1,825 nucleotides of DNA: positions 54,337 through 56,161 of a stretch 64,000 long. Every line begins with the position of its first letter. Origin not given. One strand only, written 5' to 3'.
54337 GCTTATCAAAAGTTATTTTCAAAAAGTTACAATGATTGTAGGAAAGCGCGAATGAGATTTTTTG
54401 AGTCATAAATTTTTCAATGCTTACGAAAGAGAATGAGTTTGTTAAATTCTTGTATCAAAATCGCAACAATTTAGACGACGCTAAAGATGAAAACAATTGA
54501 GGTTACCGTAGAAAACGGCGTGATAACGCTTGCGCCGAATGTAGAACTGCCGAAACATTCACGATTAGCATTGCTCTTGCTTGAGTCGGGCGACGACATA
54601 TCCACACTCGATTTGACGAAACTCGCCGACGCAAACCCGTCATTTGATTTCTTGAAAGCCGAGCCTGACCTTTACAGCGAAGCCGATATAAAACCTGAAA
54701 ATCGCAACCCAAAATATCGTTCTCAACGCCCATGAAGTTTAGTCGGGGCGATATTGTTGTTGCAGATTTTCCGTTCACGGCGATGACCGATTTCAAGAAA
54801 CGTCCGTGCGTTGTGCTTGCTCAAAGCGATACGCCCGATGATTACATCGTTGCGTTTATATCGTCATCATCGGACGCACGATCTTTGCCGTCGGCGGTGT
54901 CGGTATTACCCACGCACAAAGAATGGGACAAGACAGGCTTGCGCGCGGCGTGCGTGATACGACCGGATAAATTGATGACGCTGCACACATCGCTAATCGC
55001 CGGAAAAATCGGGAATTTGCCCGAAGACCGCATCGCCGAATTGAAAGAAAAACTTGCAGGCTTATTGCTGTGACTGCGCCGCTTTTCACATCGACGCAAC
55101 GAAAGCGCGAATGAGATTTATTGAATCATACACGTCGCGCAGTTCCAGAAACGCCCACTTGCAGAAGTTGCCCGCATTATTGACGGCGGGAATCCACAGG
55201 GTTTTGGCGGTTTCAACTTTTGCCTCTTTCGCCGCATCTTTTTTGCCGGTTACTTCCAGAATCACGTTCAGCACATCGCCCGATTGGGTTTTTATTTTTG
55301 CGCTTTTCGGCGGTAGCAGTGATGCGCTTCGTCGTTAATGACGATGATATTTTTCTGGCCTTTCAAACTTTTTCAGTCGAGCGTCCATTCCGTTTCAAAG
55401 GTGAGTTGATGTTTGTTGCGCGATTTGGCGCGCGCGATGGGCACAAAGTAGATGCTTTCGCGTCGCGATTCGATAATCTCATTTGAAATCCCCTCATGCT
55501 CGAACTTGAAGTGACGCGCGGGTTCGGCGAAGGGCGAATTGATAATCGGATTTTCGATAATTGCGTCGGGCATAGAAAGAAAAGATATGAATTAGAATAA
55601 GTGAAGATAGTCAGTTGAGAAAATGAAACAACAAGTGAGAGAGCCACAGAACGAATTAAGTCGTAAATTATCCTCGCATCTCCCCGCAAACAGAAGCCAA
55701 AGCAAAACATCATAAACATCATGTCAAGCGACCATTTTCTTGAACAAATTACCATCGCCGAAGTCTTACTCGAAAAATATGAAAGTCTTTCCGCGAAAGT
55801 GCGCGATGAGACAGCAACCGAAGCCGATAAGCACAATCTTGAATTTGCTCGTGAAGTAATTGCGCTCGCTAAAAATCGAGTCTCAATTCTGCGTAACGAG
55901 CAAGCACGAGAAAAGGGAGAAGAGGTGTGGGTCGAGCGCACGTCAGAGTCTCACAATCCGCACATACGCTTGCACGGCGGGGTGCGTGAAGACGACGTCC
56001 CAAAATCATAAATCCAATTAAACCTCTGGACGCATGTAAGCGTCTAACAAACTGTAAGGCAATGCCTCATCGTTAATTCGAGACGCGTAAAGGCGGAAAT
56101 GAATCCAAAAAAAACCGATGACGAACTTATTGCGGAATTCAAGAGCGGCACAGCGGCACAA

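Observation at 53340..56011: Decayed defence island between mnmE and an ECF sigma operon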

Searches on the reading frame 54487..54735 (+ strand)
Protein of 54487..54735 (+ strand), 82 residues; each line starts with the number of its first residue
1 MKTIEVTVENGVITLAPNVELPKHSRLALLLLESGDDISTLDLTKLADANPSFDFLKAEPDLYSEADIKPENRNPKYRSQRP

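Call 3: search_protein_families(library=pfam, proteins=[window:54487-54735:+], max_evalue=1)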
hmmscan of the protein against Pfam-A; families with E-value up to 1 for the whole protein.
window:54487-54735:+ (82 aa): 1 family
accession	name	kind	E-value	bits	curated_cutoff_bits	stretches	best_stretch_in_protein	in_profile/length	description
PF01954.22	AF2212-like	-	0.062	14.2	21.6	1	2-33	3-34/59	AF2212-like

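Call 6: search_protein_families(library=ncbifam, proteins=[window:54487-54735:+], max_evalue=1)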
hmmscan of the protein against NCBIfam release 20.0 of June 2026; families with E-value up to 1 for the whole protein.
window:54487-54735:+ (82 aa): 1 family
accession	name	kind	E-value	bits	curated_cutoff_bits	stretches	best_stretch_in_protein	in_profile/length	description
NF011279.0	PRK14687.1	equivalog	0.09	12.6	212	1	4-45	41-82/173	hypothetical protein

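Call 7: search_protein_families(library=padloc, proteins=[window:54487-54735:+], max_evalue=1)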
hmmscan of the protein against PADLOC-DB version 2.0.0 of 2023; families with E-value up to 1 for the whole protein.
window:54487-54735:+ (82 aa): 0 families

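Call 65: search_solved_structures(query=window:54487-54735:+, max_evalue=1)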
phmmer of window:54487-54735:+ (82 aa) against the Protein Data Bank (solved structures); distinct sequences matched with E-value up to 1: 6.
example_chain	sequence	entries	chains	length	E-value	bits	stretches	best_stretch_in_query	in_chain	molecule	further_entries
4o60_A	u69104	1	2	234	0.018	18.5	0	21-46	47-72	ANK-N5C-317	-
6moj_A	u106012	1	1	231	0.028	18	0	23-44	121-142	Dimeric DARPin ACR5 (A_angle_R5)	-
6mok_A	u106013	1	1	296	0.033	17.7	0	23-43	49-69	Dimeric DARPin ANR7 (A_distance_r7)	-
4qfv_A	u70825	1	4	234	0.033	17.7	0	21-47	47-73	ANK-N5C-281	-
6mog_A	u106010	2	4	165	0.075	16.6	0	21-45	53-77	DARPin C_R3 | Dimeric DARPin E2C (C_R3)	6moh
1pqx_A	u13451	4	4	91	0.82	13.3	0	20-59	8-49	conserved hypothetical protein | SAV1430 | Uncharacterized protein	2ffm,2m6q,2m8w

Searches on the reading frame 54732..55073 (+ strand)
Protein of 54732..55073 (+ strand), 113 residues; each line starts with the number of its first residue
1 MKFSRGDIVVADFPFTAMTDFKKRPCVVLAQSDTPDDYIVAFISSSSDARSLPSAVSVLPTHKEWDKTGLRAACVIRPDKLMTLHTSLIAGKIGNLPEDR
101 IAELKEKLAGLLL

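Call 3: search_protein_families(library=pfam, proteins=[window:54732-55073:+], max_evalue=1)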
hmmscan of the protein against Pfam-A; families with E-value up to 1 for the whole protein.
window:54732-55073:+ (113 aa): 2 families
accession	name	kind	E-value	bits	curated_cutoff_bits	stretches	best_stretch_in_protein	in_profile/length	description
PF02452.23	PemK_toxin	-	1e-15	58.3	23.1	1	5-110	2-107/109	PemK-like, MazF-like toxin of type II toxin-antitoxin system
PF11081.13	Adeno_L433K_22K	-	0.11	13.1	19.2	1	42-83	75-115/168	Adenovirus L4-33K/L4-22K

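Call 6: search_protein_families(library=ncbifam, proteins=[window:54732-55073:+], max_evalue=1)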
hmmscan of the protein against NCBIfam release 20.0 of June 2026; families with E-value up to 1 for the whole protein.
window:54732-55073:+ (113 aa): 0 families

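Call 7: search_protein_families(library=padloc, proteins=[window:54732-55073:+], max_evalue=1)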
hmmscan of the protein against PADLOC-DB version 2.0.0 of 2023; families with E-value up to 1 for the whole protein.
window:54732-55073:+ (113 aa): 0 families

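Call 64: search_solved_structures(query=window:54732-55073:+, max_evalue=0.01)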
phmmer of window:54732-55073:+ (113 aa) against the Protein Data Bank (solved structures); distinct sequences matched with E-value up to 0.01: 0.

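Call 66: find_homologous_proteins(query=window:54732-55073:+, max_evalue=0.001)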
Query window:54732-55073:+ (113 aa): 3 proteins with E <= 0.001 among 8 candidates.
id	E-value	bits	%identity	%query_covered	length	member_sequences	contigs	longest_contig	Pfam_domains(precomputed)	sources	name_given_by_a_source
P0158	2.2e-67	241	100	100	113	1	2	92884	PF02452.24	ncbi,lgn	ncbi:MAG: type II toxin-antitoxin system PemK/MazF family toxin [Chloroherpetonaceae bacterium]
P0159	9.8e-41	156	67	100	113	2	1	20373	PF02452.24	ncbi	-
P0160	1.4e-40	155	70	88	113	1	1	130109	PF02452.24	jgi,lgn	jgi:mRNA interferase MazF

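Call 70: find_encoding_contigs(protein=P0160, flank=8000, max_places=3)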
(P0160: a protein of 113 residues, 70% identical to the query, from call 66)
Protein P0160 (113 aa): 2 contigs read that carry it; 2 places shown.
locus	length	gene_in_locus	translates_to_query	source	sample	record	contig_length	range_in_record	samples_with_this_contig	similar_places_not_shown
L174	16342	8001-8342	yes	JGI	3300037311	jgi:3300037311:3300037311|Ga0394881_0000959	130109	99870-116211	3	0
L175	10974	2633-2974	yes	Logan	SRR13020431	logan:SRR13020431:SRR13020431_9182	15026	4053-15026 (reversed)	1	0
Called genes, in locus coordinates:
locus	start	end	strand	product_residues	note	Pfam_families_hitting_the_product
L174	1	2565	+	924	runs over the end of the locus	PF18962:Por_Secre_tail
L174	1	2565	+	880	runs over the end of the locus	PF18962:Por_Secre_tail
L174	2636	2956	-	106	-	PF13187:Fer4_9 (faint), PF13484:Fer4_16 (faint), PF14697:Fer4_21 (faint), PF13183:Fer4_8 (faint), PF00037:Fer4 (faint), PF12797:Fer4_2 (faint), PF12837:Fer4_6 (faint), PF12838:Fer4_7, +1 more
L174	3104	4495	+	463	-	PF10396:TrmE_N, PF12631:MnmE_helical, PF00025:Arf (weak), PF00350:Dynamin_N (faint), PF01926:MMR_HSR1, PF02421:FeoB_N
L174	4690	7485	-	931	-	PF01170:UPF0020 (faint), PF01555:N6_N4_Mtase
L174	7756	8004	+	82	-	-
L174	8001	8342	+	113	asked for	PF02452:PemK_toxin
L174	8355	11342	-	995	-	PF04851:ResIII, PF27151:YagJ (faint)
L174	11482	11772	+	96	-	-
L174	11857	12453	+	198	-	PF04542:Sigma70_r2, PF08281:Sigma70_r4_2, PF04545:Sigma70_r4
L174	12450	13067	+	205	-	-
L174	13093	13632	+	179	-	-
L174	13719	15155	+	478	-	PF07635:PSCyt1 (weak), PF02239:Cytochrom_D1 (faint), PF21783:YNCE (faint), PF22494:choice_anch_I (faint), PF10282:Lactonase (weak), PF01436:NHL (faint), PF24684:Vgb_lyase (faint), PF25174:Beta-prop_THOC3 (faint)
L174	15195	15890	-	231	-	PF02254:TrkA_N, PF03446:NAD_binding_2 (weak), PF03807:F420_oxidored (faint), PF13460:NAD_binding_10 (weak), PF02080:TrkA_C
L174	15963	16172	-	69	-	-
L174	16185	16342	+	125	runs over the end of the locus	PF01250:Ribosomal_S6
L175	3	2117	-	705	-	?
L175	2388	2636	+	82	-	-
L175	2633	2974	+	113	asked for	PF02452:PemK_toxin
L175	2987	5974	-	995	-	PF04851:ResIII, PF27151:YagJ (faint)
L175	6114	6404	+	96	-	-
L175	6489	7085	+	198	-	PF04542:Sigma70_r2, PF08281:Sigma70_r4_2, PF04545:Sigma70_r4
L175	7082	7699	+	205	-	-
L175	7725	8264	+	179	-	-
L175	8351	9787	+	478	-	PF07635:PSCyt1 (weak), PF02239:Cytochrom_D1 (faint), PF21783:YNCE (faint), PF22494:choice_anch_I (faint), PF10282:Lactonase (weak), PF01436:NHL (faint), PF24684:Vgb_lyase (faint), PF25174:Beta-prop_THOC3 (faint)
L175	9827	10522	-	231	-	PF02254:TrkA_N, PF03446:NAD_binding_2 (weak), PF03807:F420_oxidored (faint), PF13460:NAD_binding_10 (weak), PF02080:TrkA_C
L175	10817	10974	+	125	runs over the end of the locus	PF01250:Ribosomal_S6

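Call 71: find_encoding_contigs(protein=P0159, flank=8000, max_places=3)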
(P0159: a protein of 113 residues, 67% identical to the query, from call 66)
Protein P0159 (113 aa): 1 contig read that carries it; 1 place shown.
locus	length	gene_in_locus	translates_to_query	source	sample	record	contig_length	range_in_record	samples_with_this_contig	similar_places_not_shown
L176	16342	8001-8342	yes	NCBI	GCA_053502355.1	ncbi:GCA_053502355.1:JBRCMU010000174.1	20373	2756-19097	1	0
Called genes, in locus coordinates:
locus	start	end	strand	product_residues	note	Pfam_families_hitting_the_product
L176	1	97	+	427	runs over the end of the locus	PF01943:Polysacc_synt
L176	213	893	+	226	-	PF08241:Methyltransf_11, PF08242:Methyltransf_12, PF13489:Methyltransf_23, PF13649:Methyltransf_25, PF13847:Methyltransf_31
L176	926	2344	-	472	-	PF00202:Aminotran_3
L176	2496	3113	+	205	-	PF01351:RNase_HII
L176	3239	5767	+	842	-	PF18962:Por_Secre_tail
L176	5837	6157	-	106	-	PF13187:Fer4_9 (faint), PF13484:Fer4_16 (faint), PF14697:Fer4_21 (faint), PF13183:Fer4_8 (faint), PF00037:Fer4 (faint), PF12797:Fer4_2 (faint), PF12837:Fer4_6 (faint), PF12838:Fer4_7, +1 more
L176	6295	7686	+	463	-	PF10396:TrmE_N, PF12631:MnmE_helical, PF00071:Ras (weak), PF00350:Dynamin_N (faint), PF01926:MMR_HSR1, PF02421:FeoB_N, PF04548:AIG1 (faint)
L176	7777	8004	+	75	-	-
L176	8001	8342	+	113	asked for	PF02452:PemK_toxin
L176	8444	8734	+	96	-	-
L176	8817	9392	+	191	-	PF04542:Sigma70_r2, PF08281:Sigma70_r4_2, PF04545:Sigma70_r4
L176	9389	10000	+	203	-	-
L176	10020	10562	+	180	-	-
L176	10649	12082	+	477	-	PF07635:PSCyt1 (faint), PF02239:Cytochrom_D1 (faint), PF10282:Lactonase (faint), PF16819:DUF5074 (faint), PF22494:choice_anch_I (faint), PF01436:NHL (faint), PF24684:Vgb_lyase (faint), PF25174:Beta-prop_THOC3 (faint), +1 more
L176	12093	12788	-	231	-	PF02254:TrkA_N, PF03446:NAD_binding_2 (weak), PF03721:UDPG_MGDP_dh_N (faint), PF03807:F420_oxidored (faint), PF13460:NAD_binding_10 (weak), PF02080:TrkA_C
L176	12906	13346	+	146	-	PF01250:Ribosomal_S6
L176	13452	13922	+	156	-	PF00436:SSB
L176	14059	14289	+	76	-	PF01084:Ribosomal_S18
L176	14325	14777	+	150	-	PF01281:Ribosomal_L9_N, PF03948:Ribosomal_L9_C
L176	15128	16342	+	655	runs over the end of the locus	PF02824:TGS, PF07973:tRNA_SAD, PF00587:tRNA-synt_2b, PF03129:HGTP_anticodon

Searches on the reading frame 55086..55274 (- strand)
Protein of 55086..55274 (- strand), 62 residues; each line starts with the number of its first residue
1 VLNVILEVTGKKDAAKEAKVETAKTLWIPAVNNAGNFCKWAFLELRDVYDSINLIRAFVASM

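Call 3: search_protein_families(library=pfam, proteins=[window:55086-55274:-], max_evalue=1)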
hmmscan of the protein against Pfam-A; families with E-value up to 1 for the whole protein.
window:55086-55274:- (62 aa): 1 family
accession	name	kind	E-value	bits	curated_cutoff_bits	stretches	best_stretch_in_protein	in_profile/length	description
PF11723.14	Aromatic_hydrox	-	0.077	13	24.4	1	2-38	104-140/241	Homotrimeric ring hydroxylase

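Call 6: search_protein_families(library=ncbifam, proteins=[window:55086-55274:-], max_evalue=1)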
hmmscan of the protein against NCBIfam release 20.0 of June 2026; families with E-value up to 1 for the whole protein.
window:55086-55274:- (62 aa): 1 family
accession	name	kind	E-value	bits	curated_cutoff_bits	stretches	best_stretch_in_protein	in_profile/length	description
NF046055.1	restr_BPTD_3080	equivalog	7.8e-11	40.6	800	1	3-53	915-964/970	BPTD_3080 family restriction endonuclease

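Call 7: search_protein_families(library=padloc, proteins=[window:55086-55274:-], max_evalue=1)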
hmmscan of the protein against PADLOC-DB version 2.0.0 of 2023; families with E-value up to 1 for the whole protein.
window:55086-55274:- (62 aa): 0 families

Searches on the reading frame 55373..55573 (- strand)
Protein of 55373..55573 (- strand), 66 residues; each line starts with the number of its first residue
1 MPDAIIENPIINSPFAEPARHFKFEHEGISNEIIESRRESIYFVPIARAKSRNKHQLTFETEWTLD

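Call 3: search_protein_families(library=pfam, proteins=[window:55373-55573:-], max_evalue=1)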
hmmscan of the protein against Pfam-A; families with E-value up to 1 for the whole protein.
window:55373-55573:- (66 aa): 0 families

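Call 6: search_protein_families(library=ncbifam, proteins=[window:55373-55573:-], max_evalue=1)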
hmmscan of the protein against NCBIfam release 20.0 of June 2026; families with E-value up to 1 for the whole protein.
window:55373-55573:- (66 aa): 1 family
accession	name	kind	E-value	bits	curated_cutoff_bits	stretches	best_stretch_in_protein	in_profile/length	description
NF046055.1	restr_BPTD_3080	equivalog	1.9e-11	42.6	800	1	6-60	1-57/970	BPTD_3080 family restriction endonuclease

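Call 7: search_protein_families(library=padloc, proteins=[window:55373-55573:-], max_evalue=1)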
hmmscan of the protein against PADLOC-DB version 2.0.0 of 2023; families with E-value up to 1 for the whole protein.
window:55373-55573:- (66 aa): 0 families

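Call 15: search_dna_similar(query=window:55373-55573:-, collection=plasmids, mode=protein, max_rows=12)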
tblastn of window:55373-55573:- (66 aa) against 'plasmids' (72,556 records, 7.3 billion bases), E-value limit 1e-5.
Records with a match: 10; places in all: 10; records where one place covers at least 80% of the query: 6.
Best place of each record, by identity: <60% 10.
By first word of the organism name: Rhodococcus 4; Chondrocystis 1; Nostocales 1; Fischerella 1; Picosynechococcus 1; Methylomagnum 1; Candidatus 1.
By predicted mobility (MOB-suite, as given by PLSDB): non-mobilizable 6; mobilizable 4.
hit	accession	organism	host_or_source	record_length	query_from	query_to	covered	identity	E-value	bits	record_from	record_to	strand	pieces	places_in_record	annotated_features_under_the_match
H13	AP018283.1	Chondrocystis sp. NIES-4102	-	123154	1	66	100%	56.7%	5e-17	79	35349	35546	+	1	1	type III restriction-modification enzyme, R/helicase subunit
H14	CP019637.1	Nostocales cyanobacterium HT-58-2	mixed culture,Nan Madol, Pohnpei soil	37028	4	66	95%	59.4%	1e-15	76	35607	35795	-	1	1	restriction endonuclease subunit R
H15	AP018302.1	Fischerella sp. NIES-4106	-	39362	4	66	95%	56.3%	3e-15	74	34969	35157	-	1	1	type III restriction-modification enzyme, R/helicase subunit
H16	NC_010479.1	Picosynechococcus sp. PCC 7002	-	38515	1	66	100%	52.2%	4e-16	77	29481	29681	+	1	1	BPTD_3080 family restriction endonuclease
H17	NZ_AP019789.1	Methylomagnum ishizawai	-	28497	6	62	86%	58.6%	7e-15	73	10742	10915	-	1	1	BPTD_3080 family restriction endonuclease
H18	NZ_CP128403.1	Candidatus Chlorohelix allophototropha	Single colony of Candidatus Chlorohelix ...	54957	1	60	91%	51.7%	2e-15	75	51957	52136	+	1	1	BPTD_3080 family restriction endonuclease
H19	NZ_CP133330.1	Rhodococcus sp. DN22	-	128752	4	50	71%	42.6%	9e-6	47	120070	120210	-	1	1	BPTD_3080 family restriction endonuclease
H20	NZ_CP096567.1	Rhodococcus qingshengii JCM 15477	sandy loam,soil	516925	4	50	71%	42.6%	1e-5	47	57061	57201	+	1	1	BPTD_3080 family restriction endonuclease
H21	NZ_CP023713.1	Rhodococcus ruber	cell culture,dyed contaminated landsoil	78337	6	50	68%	44.4%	9e-6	47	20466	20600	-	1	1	BPTD_3080 family restriction endonuclease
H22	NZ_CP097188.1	Rhodococcus sp. GA1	cell culture,soil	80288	6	50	68%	44.4%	9e-6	47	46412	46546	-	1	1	BPTD_3080 family restriction endonuclease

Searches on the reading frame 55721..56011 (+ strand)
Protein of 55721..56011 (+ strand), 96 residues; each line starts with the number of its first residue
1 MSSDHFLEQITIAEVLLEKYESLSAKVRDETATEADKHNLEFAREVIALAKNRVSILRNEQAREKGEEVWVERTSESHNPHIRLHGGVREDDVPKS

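Call 3: search_protein_families(library=pfam, proteins=[window:55721-56011:+], max_evalue=1)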
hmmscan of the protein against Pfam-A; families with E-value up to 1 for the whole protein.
window:55721-56011:+ (96 aa): 2 families
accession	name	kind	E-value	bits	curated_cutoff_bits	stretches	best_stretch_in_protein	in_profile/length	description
PF11129.13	EIAV_Rev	-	0.066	13.9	25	1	7-75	51-118/134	Rev protein of equine infectious anaemia virus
PF01842.31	ACT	-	0.16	12.2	27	1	48-82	20-57/66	ACT domain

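Call 6: search_protein_families(library=ncbifam, proteins=[window:55721-56011:+], max_evalue=1)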
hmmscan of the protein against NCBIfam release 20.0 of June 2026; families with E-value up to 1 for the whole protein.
window:55721-56011:+ (96 aa): 2 families
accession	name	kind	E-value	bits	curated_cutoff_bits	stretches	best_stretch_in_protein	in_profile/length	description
TIGR02067.1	his_9_HisN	equivalog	0.11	11.9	275.15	1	21-71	25-77/252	histidinol-phosphatase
NF046097.1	CV_2116_dom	domain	0.13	12.4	58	1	22-47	40-65/75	CV_2116 domain-containing protein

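Call 7: search_protein_families(library=padloc, proteins=[window:55721-56011:+], max_evalue=1)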
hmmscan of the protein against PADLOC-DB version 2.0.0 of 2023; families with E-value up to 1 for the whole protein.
window:55721-56011:+ (96 aa): 0 families
